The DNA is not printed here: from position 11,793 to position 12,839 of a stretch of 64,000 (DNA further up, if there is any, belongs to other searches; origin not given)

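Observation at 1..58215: Sulfatases and PhyH-type Fe(II)/2OG dioxygenases are co-amplified and interleaved, suggesting an undescribed two-enzyme glycan desulfation/oxidation system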

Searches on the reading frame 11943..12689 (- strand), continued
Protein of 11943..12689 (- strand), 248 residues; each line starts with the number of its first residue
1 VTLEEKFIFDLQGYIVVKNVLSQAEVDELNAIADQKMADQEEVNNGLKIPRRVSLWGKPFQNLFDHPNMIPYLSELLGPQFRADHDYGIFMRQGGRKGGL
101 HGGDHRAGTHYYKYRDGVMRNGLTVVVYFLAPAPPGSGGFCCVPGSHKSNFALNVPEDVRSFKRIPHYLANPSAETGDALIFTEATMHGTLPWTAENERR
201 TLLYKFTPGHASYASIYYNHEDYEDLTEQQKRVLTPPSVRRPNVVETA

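Call 44: find_related_loci(query=A2, collection=metagenome_contigs, flank=10000)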
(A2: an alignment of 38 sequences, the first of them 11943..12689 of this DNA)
Query A2 (248 aa) in metagenome_contigs; peptide patterns used: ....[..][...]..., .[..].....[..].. (x = any residue, [..] = any of these).
600 stretches matched a pattern (row limit reached: there are more); 553 encode a relative of the query (tblastn E <= 1e-3); the best 80 are kept; 80 distinct loci.
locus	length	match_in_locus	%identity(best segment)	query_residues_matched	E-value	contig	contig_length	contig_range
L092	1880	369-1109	83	1-248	5e-148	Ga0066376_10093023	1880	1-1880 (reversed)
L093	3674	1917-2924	68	1-248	6e-121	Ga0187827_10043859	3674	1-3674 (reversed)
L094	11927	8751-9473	64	1-241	5e-108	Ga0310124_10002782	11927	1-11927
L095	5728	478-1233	60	1-247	5e-100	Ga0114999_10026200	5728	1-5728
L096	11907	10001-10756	59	1-248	4e-99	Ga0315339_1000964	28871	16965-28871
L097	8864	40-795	60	1-246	3e-98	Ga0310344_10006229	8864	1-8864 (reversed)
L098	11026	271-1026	58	1-248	4e-98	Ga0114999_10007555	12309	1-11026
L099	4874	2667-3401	65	1-245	1e-97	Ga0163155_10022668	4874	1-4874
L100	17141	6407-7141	58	1-246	3e-97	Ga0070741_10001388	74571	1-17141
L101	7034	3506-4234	58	4-245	2e-97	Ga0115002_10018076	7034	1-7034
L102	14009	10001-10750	59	1-246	9e-97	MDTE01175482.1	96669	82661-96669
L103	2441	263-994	59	1-244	5e-99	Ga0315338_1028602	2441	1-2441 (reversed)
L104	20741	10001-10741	57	1-248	9e-95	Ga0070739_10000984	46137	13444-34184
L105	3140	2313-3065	58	1-247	1e-95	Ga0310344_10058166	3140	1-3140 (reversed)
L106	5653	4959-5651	65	1-232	6e-94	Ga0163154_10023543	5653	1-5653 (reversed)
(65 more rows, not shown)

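Call 57: predict_structure(alignment_id=A2)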
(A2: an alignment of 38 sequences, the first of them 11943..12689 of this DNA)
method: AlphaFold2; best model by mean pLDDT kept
length: 248 residues; sequences in the alignment: 38
mean_pLDDT: 88.9   pTM: 0.90
mean pLDDT of the five models: 88.9, 87.8, 87.4, 86.8, 86.5
residues with pLDDT >= 90: 172; 70-90: 48; 50-70: 22; < 50: 6
segments of 3 or more residues with pLDDT < 50: 106-110
pLDDT, mean of each block of 10 residues (from residue 1): 92 96 99 95 92 97 97 91 94 93 60 62 91 96 88 88 95 98 92 96 90 76 93 81 67
secondary structure, 60 per line:
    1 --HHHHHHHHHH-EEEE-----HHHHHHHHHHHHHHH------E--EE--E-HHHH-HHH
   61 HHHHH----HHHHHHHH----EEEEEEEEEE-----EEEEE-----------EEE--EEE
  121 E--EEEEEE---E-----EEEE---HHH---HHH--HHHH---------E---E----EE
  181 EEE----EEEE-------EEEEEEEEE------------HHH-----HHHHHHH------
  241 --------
elements in order: H3-12 E14-17 H23-37 H53-56 H58-65 H70-77 E82-91 E97-101 E113-115 E118-121 E124-129 E139-142 H157-160 E179-183 E188-191 E199-207 H228-234

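Call 60: fold_search(model_id=the predicted structure, library=pdb)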
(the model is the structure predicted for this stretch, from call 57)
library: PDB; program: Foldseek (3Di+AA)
matches with E <= 10: 1701; with E <= 0.001: 500
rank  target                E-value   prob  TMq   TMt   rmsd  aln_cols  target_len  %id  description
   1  4xca_C                1.5e-17  1.00  0.76  0.74   2.8       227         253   22  Crystal Structure of HygX from Streptomyces hygroscopicus with nickel and 2-oxoglutarate bound (released 2015-08-05)
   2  4xcb_D                2.7e-17  1.00  0.70  0.70   9.0       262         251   19  Crystal Structure of HygX from Streptomyces hygroscopicus with nickel, 2-oxoglutarate, and hygromycin B bound (released 2015-08-05)
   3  4xca_D                3.0e-17  1.00  0.73  0.72   8.2       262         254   20  Crystal Structure of HygX from Streptomyces hygroscopicus with nickel and 2-oxoglutarate bound (released 2015-08-05)
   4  4xcb_B                1.3e-16  1.00  0.69  0.67   9.1       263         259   20  Crystal Structure of HygX from Streptomyces hygroscopicus with nickel, 2-oxoglutarate, and hygromycin B bound (released 2015-08-05)
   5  4xca_A                1.6e-16  1.00  0.74  0.72   8.2       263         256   20  Crystal Structure of HygX from Streptomyces hygroscopicus with nickel and 2-oxoglutarate bound (released 2015-08-05)
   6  4xcb_A                1.8e-16  1.00  0.71  0.68   4.7       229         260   22  Crystal Structure of HygX from Streptomyces hygroscopicus with nickel, 2-oxoglutarate, and hygromycin B bound (released 2015-08-05)
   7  4xc9_C                4.1e-16  1.00  0.68  0.68   4.7       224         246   20  Crystal Structure of apo HygX from Streptomyces hygroscopicus (released 2015-08-05)
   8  4xc9_B                5.2e-16  1.00  0.72  0.72   8.2       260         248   19  Crystal Structure of apo HygX from Streptomyces hygroscopicus (released 2015-08-05)
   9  4xca_B                5.9e-16  1.00  0.67  0.69   9.0       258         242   19  Crystal Structure of HygX from Streptomyces hygroscopicus with nickel and 2-oxoglutarate bound (released 2015-08-05)
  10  4zpi_B                6.7e-16  1.00  0.69  0.69   9.3       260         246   19  Crystal Structure of HygX from Streptomyces hygroscopicus with iron bound (released 2015-08-05)
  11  4zpi_A                8.6e-16  1.00  0.69  0.69   9.3       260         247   19  Crystal Structure of HygX from Streptomyces hygroscopicus with iron bound (released 2015-08-05)
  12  4zpi_C                1.1e-15  1.00  0.68  0.68   5.0       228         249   21  Crystal Structure of HygX from Streptomyces hygroscopicus with iron bound (released 2015-08-05)
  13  4xc9_D                1.4e-15  1.00  0.67  0.68   4.7       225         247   21  Crystal Structure of apo HygX from Streptomyces hygroscopicus (released 2015-08-05)
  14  4xcb_C                2.2e-15  1.00  0.70  0.68   9.0       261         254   19  Crystal Structure of HygX from Streptomyces hygroscopicus with nickel, 2-oxoglutarate, and hygromycin B bound (released 2015-08-05)
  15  4xc9_A                5.9e-15  1.00  0.68  0.69   5.2       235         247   20  Crystal Structure of apo HygX from Streptomyces hygroscopicus (released 2015-08-05)
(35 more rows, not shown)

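Call 61: search_protein_representatives(alignment_id=A2)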
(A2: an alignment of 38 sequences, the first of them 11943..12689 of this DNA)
Query: 38 sequences, 249 profile positions. Proteins with E-value up to 0.001 (for the whole library): 3094; up to 1e-10: 1241; up to 1e-30: 260. The best 150 are listed.
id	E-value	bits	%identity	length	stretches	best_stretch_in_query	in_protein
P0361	1.2e-97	342.8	-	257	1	1-247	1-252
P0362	3.5e-77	275.7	-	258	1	4-241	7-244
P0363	1.7e-76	273.5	-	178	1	1-174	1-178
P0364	1.9e-71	257.0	-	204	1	40-197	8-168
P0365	3.2e-71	256.2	-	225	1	63-216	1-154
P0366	1.6e-70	253.9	-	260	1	1-238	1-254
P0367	1.5e-69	250.7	-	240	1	1-237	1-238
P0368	5.8e-69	248.8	-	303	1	1-171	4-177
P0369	7.3e-69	248.5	-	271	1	1-245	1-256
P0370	4.4e-68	245.9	-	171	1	76-209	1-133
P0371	4.9e-66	239.2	-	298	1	58-196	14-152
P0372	3.7e-64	233.1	-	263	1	2-239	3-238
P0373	4.2e-64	232.9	-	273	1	4-237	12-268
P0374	9.7e-64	231.7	-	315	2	47-239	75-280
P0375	1.2e-62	228.1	-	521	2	3-211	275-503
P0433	1.3e-48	182.2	-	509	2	5-215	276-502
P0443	2.4e-47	178.0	-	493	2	1-236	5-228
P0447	5.5e-46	173.6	-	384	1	1-245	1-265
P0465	5.5e-43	163.7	-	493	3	4-207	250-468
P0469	8.9e-43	163.1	-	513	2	4-206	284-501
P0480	1.1e-41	159.5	-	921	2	57-242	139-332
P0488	3.0e-40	154.8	-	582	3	1-207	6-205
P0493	1.8e-39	152.3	-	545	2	6-210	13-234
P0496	4.3e-39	151.0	-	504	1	7-241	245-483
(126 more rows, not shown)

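Call 62: search_protein_families(library=pfam, max_evalue=0.001, proteins=[P0375, P0433, P0465, P0469, P0496, P0480, P0443, P0488, P0493, P0447])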
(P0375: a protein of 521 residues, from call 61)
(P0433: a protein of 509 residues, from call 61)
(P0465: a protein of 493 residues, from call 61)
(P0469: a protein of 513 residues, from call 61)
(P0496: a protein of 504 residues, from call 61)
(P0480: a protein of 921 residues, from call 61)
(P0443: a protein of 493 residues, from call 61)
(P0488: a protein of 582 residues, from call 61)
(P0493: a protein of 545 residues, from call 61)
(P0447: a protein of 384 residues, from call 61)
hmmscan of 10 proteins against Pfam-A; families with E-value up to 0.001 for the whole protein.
P0375 (521 aa): 1 family
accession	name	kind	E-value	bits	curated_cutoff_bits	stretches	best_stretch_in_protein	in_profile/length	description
PF05721.19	PhyH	-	1.8e-22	81.1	22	2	281-492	1-212/213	Phytanoyl-CoA dioxygenase (PhyH)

P0433 (509 aa): 1 family
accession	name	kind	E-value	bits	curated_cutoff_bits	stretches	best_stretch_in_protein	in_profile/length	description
PF05721.19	PhyH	-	7e-18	66.1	22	1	284-487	5-212/213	Phytanoyl-CoA dioxygenase (PhyH)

P0465 (493 aa): 1 family
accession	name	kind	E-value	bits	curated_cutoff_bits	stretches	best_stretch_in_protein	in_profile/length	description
PF05721.19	PhyH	-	6.4e-18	66.2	22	2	258-462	4-213/213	Phytanoyl-CoA dioxygenase (PhyH)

P0469 (513 aa): 1 family
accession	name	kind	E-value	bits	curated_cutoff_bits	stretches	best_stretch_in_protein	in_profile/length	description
PF05721.19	PhyH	-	1.4e-22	81.5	22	2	289-496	1-213/213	Phytanoyl-CoA dioxygenase (PhyH)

P0496 (504 aa): 4 families
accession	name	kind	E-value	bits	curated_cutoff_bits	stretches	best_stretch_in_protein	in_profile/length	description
PF05721.19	PhyH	-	1.4e-09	39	22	1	352-439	120-211/213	Phytanoyl-CoA dioxygenase (PhyH)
PF10111.15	Glyco_tranf_2_2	-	1.1e-08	35.3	27.3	1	114-161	154-200/276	Glycosyltransferase like family 2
PF02709.20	Glyco_transf_7C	-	2.2e-08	34.1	23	1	124-166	20-61/78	N-terminal domain of galactosyltransferase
PF00535.33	Glycos_transf_2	-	1.9e-06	28.4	23.3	1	16-95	18-93/168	Glycosyl transferase family 2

P0480 (921 aa): 7 families
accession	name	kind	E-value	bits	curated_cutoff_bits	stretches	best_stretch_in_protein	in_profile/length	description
PF00520.37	Ion_trans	-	1.5e-27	96.8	25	1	568-807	6-229/241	Ion transport protein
PF05721.19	PhyH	-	1.3e-12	48.9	22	1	68-287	1-212/213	Phytanoyl-CoA dioxygenase (PhyH)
PF13405.12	EF-hand_6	-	2.3e-06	27.3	25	0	837-858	2-23/30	EF-hand domain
PF13499.12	EF-hand_7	-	9.5e-06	26.3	30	1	837-903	4-65/67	EF-hand domain pair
PF00036.39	EF-hand_1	-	1.1e-05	25.1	25.4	0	883-904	5-26/29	EF hand domain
PF13833.12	EF-hand_8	-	9.3e-05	22.5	28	0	836-856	26-46/54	EF-hand domain pair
PF25825.1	SAPC2_N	-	0.00018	21.8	27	1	837-874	10-48/80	SAPC2 EF-hand like N-terminal domain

P0443 (493 aa): 1 family
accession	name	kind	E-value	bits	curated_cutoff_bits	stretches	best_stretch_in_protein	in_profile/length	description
PF05721.19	PhyH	-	8.6e-20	72.4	22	2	279-481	5-212/213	Phytanoyl-CoA dioxygenase (PhyH)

P0488 (582 aa): 1 family
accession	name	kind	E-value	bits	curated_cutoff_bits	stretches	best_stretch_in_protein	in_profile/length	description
PF05721.19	PhyH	-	9.5e-23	82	22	2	290-497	1-213/213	Phytanoyl-CoA dioxygenase (PhyH)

P0493 (545 aa): 1 family
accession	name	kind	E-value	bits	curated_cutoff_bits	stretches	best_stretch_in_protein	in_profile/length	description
PF05721.19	PhyH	-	6.8e-15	56.4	22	1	16-225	1-213/213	Phytanoyl-CoA dioxygenase (PhyH)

P0447 (384 aa): 1 family
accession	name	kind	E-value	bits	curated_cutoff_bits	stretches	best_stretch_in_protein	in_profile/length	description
PF05721.19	PhyH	-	3.3e-16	60.6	22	1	9-220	1-213/213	Phytanoyl-CoA dioxygenase (PhyH)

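Call 82: find_encoding_contigs(protein=P0268, flank=8000, max_places=2)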
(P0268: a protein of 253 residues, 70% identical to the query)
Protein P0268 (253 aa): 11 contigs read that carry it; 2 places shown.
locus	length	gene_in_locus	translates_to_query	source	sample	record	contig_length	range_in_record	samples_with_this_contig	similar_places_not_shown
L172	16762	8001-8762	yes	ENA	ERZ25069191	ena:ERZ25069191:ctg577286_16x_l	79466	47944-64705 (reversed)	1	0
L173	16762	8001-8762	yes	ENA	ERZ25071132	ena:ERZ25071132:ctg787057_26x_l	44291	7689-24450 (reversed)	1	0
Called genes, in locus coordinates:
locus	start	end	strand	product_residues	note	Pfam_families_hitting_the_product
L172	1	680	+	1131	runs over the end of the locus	PF13620:CarboxypepD_reg, PF13715:CarbopepD_reg_2, PF07715:Plug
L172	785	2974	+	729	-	-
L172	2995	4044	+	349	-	-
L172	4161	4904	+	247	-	PF02515:CoA_transf_3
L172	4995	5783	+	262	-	PF00106:adh_short, PF08659:KR, PF01370:Epimerase (weak), PF13561:adh_short_C2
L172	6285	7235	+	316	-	PF08450:SGL (faint), PF25021:TEN_NHL (faint), PF01436:NHL (faint), PF17170:DUF5128 (weak)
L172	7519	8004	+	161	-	-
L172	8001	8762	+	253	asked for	PF05721:PhyH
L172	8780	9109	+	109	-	-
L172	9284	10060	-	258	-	PF05721:PhyH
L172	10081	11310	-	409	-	PF24316:Tli3 (faint), PF02012:BNR (faint), PF13088:BNR_2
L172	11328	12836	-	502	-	-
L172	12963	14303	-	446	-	PF00884:Sulfatase, PF01663:Phosphodiest (faint), PF16347:SGSH_C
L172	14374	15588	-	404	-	PF07676:PD40 (faint)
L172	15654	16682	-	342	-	-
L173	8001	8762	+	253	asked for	PF05721:PhyH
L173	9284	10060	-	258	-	PF05721:PhyH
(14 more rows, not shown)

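Call 83: find_encoding_contigs(protein=P0346, flank=8000, max_places=1)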
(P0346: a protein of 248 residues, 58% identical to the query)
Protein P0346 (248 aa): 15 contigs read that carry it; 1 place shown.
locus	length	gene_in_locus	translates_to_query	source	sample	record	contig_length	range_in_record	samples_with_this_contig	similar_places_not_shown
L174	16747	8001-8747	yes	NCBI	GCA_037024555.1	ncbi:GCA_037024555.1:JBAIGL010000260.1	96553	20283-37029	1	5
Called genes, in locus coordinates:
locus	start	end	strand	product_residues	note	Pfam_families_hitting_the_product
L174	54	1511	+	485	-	PF00171:Aldedh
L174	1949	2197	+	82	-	-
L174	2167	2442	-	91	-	-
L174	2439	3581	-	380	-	PF00355:Rieske, PF00848:Ring_hydroxyl_A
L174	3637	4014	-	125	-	PF09579:Spore_YtfJ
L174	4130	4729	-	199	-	-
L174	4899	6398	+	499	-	PF01663:Phosphodiest, PF00884:Sulfatase (weak)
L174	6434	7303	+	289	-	PF02522:Antibiotic_NAT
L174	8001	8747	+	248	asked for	PF05721:PhyH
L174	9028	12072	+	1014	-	PF00211:Guanylate_cyc, PF20703:nSTAND1 (weak), PF13401:AAA_22, PF13424:TPR_12, PF17874:TPR_MalT (weak), PF13374:TPR_10 (weak), PF13424:TPR_12, PF13424:TPR_12, +7 more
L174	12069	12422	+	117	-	PF01329:Pterin_4a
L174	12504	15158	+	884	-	PF08487:VIT, PF00092:VWA, PF13519:VWA_2, PF13768:VWA_3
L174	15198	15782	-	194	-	PF05685:Uma2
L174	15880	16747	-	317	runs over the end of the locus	-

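Call 84: find_encoding_contigs(protein=P0335, flank=8000, max_places=1)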
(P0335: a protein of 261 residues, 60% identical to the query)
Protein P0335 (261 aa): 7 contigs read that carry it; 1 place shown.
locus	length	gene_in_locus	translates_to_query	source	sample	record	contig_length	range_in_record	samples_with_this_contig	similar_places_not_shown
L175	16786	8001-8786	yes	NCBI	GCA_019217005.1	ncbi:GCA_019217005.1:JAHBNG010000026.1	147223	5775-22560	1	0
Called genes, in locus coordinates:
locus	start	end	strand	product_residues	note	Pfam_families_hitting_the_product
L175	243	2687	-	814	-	PF02687:FtsX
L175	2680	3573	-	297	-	PF00005:ABC_tran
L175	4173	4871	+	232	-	PF00027:cNMP_binding, PF13545:HTH_Crp_2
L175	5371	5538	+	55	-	-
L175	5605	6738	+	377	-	PF01547:SBP_bac_1, PF13416:SBP_bac_8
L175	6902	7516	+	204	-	-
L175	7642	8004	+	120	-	PF08818:DUF1801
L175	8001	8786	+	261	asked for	PF05721:PhyH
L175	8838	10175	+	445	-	PF01547:SBP_bac_1, PF13416:SBP_bac_8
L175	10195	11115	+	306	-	PF00528:BPD_transp_1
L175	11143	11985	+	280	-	PF00528:BPD_transp_1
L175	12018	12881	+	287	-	PF00528:BPD_transp_1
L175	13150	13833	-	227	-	-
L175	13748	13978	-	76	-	-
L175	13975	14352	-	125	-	PF13546:DDE_5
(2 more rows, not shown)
